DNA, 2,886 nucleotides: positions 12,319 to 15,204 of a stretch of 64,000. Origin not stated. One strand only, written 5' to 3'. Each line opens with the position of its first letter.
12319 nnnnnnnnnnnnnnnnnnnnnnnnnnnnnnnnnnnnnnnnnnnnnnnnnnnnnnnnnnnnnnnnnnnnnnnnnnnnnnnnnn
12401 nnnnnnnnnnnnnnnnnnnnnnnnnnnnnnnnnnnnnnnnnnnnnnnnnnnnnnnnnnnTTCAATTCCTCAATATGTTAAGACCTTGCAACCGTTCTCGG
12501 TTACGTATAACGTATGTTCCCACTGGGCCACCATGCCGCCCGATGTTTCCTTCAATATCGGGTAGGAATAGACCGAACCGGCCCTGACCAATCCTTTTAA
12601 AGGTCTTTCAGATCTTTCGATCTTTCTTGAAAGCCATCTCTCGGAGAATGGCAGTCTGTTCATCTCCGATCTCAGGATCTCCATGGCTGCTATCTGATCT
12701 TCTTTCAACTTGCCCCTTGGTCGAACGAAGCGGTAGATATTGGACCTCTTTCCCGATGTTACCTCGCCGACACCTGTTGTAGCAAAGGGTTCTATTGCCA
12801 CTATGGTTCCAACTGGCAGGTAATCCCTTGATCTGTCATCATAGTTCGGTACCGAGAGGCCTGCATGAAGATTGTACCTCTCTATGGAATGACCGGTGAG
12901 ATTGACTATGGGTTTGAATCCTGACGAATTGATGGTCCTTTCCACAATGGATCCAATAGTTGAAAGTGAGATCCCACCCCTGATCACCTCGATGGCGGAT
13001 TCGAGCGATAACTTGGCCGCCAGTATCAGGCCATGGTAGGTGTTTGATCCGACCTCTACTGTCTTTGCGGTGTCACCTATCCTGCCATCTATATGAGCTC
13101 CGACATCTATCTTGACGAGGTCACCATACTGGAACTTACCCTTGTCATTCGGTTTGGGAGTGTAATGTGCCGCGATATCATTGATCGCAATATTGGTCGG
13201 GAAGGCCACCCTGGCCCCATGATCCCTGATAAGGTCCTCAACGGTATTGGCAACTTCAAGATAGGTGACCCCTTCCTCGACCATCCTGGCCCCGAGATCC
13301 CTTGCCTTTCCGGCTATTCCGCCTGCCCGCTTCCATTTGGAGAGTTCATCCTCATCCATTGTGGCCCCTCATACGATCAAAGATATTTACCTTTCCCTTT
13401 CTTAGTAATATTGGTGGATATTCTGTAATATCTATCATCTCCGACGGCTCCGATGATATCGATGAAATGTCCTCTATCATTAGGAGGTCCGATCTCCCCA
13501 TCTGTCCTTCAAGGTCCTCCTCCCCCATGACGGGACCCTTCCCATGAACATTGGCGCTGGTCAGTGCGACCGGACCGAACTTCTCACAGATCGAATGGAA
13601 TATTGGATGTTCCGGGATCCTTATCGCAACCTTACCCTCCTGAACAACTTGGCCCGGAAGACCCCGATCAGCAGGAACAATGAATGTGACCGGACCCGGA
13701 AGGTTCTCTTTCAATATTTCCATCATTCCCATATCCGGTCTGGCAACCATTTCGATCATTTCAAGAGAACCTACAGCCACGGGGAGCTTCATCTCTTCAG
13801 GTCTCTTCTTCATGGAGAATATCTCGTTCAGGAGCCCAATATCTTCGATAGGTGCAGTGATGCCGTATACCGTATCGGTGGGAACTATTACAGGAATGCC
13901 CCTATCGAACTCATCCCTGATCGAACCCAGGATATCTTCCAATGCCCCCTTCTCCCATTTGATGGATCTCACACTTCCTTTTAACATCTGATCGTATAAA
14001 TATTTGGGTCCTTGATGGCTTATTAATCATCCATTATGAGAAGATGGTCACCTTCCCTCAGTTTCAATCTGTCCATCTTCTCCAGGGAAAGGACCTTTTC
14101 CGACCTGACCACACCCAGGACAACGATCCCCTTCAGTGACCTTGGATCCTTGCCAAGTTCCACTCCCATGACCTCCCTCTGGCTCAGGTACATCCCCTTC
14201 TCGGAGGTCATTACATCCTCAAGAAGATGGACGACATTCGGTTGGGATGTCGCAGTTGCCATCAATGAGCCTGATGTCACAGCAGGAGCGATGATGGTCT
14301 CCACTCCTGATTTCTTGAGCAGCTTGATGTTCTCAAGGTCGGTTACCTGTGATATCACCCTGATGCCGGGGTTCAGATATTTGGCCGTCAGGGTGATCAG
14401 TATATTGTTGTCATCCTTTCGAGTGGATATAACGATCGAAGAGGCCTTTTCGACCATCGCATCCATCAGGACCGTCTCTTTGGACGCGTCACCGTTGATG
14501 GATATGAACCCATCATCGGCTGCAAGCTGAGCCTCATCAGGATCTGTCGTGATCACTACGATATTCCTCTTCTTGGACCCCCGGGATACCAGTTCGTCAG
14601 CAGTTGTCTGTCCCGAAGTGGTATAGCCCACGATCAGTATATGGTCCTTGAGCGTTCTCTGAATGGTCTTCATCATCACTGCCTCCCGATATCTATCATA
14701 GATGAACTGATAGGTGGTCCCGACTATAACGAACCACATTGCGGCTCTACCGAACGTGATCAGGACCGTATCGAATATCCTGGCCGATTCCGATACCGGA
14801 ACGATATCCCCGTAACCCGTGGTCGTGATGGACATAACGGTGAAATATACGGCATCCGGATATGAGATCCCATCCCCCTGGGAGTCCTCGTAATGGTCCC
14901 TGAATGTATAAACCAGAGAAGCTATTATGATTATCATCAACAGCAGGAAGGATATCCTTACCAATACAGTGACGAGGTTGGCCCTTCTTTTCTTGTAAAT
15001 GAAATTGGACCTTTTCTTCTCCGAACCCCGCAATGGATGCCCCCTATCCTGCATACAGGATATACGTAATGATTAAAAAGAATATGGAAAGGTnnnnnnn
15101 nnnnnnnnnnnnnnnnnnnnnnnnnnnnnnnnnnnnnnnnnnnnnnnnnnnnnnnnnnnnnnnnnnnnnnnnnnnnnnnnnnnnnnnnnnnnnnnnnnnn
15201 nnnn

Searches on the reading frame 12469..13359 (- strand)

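Call 39: search_protein_families(library=pfam, proteins=[window:12469-13359:-], max_evalue=0.001)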
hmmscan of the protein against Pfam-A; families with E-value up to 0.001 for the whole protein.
window:12469-13359:- (296 aa): 1 family
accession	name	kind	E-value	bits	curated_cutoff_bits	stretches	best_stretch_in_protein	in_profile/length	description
PF00557.29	Peptidase_M24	-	1.3e-28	100.6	23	1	9-288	3-208/208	Metallopeptidase family M24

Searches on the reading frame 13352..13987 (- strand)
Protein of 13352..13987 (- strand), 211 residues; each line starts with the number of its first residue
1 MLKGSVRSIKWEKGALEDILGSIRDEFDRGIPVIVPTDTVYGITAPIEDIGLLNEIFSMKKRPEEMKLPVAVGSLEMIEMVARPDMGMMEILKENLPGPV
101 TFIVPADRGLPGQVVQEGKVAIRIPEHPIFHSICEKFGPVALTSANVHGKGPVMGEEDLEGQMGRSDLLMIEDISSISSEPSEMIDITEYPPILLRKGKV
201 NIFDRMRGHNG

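Call 39: search_protein_families(library=pfam, proteins=[window:13352-13987:-], max_evalue=0.001)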
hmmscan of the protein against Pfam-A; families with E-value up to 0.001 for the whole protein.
window:13352-13987:- (211 aa): 1 family
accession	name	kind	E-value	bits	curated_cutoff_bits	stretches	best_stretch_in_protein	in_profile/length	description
PF01300.24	Sua5_yciO_yrdC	-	4.4e-36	124.5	25.1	1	28-198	4-178/178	Telomere recombination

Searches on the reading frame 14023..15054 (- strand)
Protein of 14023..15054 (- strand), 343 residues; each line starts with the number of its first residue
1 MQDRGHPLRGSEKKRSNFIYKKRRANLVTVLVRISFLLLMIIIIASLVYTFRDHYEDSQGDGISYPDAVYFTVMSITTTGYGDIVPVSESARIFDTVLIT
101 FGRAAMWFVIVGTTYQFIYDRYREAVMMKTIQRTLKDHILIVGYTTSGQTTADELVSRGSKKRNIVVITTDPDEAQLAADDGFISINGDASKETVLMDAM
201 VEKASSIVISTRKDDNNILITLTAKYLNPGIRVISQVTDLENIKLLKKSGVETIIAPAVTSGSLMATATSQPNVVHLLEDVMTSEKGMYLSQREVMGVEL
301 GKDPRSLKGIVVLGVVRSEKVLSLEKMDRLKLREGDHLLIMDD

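Call 39: search_protein_families(library=pfam, proteins=[window:14023-15054:-], max_evalue=0.001)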
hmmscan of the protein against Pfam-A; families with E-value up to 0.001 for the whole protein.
window:14023-15054:- (343 aa): 4 families
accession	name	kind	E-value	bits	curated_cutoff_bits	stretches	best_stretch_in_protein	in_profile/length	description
PF02254.24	TrkA_N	-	2.4e-26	92.8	23.8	1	139-257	1-116/116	TrkA-N domain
PF07885.22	Ion_trans_2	-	7.3e-13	48.7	22.5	1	37-110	2-70/79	Ion channel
PF00520.37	Ion_trans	-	8.6e-05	22.3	25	1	31-103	129-218/241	Ion transport protein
PF03435.24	Sacchrp_dh_NADP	-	0.00053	20.8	25.1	0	139-210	1-74/129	Saccharopine dehydrogenase NADP binding domain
